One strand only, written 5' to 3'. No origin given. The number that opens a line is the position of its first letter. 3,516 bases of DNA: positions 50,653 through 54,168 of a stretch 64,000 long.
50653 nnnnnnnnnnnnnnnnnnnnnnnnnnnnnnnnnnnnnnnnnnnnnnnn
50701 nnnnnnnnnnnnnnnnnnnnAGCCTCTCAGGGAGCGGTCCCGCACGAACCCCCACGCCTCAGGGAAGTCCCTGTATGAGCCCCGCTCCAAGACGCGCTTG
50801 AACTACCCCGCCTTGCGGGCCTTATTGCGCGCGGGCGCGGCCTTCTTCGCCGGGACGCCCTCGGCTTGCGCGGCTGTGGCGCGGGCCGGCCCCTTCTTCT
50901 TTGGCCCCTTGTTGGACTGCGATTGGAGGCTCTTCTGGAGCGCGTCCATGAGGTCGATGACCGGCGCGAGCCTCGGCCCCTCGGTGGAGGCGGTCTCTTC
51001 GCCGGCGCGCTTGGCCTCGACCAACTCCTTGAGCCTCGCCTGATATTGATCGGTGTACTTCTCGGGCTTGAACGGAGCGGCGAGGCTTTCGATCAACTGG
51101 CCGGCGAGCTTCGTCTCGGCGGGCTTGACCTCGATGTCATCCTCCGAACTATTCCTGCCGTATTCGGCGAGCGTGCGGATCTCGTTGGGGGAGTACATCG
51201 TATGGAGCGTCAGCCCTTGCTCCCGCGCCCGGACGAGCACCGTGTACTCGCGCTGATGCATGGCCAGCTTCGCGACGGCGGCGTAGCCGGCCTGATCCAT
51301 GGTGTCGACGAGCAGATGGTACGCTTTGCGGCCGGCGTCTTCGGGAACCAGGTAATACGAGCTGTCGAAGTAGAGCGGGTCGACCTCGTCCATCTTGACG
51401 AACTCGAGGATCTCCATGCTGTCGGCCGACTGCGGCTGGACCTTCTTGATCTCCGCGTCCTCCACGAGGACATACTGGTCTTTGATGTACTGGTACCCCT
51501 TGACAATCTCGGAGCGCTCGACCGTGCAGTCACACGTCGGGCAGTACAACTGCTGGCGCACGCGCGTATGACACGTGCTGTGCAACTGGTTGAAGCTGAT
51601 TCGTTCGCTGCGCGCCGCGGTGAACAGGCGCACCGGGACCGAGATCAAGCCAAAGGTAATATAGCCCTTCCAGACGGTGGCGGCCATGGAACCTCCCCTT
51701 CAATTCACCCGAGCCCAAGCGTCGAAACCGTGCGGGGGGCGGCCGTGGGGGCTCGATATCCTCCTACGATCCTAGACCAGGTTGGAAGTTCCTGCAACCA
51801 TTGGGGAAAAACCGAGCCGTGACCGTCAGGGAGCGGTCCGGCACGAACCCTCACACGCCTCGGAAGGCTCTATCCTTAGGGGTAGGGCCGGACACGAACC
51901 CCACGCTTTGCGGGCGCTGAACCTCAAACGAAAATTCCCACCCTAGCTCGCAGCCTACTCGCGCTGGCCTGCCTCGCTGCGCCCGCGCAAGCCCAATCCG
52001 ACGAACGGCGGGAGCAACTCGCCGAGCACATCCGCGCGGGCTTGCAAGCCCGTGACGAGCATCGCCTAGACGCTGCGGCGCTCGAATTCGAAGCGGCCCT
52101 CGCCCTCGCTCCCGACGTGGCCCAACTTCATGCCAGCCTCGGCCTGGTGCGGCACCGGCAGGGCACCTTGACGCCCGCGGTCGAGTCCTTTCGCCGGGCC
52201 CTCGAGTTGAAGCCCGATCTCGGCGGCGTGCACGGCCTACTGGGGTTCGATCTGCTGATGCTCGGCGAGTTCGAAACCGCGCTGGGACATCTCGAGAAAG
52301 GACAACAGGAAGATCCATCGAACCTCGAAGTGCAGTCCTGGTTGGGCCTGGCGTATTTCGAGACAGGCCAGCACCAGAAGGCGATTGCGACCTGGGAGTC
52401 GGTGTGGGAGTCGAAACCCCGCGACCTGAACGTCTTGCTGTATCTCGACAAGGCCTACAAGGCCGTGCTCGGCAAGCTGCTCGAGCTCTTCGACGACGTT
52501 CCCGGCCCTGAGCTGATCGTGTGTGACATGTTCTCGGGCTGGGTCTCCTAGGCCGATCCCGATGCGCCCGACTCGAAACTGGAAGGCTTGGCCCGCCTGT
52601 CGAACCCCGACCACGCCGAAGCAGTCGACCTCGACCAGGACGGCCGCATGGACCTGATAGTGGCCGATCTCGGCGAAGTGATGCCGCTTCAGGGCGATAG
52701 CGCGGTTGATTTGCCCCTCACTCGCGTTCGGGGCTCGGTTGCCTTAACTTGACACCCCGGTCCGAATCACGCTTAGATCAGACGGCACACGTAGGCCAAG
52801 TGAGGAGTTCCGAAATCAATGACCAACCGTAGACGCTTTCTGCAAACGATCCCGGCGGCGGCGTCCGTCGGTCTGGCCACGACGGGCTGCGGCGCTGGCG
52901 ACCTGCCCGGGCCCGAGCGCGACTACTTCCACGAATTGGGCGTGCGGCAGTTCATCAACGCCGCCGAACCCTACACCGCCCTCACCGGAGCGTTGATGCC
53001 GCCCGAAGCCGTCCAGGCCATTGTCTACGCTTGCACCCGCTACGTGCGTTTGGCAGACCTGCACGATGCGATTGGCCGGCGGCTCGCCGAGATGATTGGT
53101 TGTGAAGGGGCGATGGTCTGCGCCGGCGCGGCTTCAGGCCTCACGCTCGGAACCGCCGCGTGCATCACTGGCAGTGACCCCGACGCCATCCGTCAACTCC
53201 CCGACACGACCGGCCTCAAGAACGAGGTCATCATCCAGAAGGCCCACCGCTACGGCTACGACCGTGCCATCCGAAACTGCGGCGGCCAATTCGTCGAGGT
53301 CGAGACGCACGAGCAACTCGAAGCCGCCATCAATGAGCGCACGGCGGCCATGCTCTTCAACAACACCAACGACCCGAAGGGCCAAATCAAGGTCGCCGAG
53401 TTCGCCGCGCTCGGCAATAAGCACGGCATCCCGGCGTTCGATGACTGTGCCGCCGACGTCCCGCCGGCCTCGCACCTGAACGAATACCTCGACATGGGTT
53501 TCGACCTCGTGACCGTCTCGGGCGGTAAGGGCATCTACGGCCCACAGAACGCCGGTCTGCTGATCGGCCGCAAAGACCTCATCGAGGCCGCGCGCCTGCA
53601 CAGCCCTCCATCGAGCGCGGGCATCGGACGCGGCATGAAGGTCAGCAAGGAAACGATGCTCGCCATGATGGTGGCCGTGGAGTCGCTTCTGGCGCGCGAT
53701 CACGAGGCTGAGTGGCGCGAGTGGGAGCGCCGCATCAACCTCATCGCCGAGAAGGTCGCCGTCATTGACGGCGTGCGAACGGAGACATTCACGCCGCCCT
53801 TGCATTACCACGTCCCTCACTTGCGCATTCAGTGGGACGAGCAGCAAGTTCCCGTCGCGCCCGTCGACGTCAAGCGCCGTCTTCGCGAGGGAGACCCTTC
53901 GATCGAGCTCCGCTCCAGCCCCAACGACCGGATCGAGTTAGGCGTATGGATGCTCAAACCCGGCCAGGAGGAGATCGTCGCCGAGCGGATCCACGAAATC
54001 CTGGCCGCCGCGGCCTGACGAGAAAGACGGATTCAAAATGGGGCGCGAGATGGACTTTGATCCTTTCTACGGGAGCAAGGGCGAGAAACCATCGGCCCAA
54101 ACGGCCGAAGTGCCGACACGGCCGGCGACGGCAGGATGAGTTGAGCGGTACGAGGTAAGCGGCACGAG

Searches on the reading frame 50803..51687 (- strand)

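Call 14: search_protein_families(library=pfam, proteins=[window:50803-51687:-], max_evalue=0.001)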
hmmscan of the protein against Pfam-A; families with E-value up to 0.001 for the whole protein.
window:50803-51687:- (294 aa): 1 family
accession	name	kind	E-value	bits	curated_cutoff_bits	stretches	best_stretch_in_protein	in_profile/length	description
PF02735.22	Ku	-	6.4e-47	160.3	25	1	12-180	2-176/190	Ku70/Ku80 beta-barrel domain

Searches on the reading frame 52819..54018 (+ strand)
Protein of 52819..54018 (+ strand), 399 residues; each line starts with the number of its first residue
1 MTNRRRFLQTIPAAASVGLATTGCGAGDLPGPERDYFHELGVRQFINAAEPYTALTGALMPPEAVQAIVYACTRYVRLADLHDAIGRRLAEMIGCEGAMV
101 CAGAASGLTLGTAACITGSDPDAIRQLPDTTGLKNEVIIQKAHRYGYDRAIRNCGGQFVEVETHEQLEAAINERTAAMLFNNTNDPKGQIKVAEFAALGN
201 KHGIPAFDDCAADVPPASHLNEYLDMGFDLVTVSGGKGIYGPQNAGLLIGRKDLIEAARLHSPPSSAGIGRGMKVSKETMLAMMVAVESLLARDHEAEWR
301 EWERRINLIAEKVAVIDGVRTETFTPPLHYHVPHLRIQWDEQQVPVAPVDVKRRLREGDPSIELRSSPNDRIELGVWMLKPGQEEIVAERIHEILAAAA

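Call 14: search_protein_families(library=pfam, proteins=[window:52819-54018:+], max_evalue=0.001)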
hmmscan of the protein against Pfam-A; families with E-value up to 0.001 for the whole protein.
window:52819-54018:+ (399 aa): 2 families
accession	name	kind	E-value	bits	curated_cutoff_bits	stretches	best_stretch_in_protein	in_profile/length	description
PF03841.19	SelA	-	2.1e-07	30.8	22.8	1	150-286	107-255/367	L-seryl-tRNA selenium transferase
PF00266.25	Aminotran_5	-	6.4e-06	25.8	21.5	1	164-259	129-222/371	Aminotransferase class-V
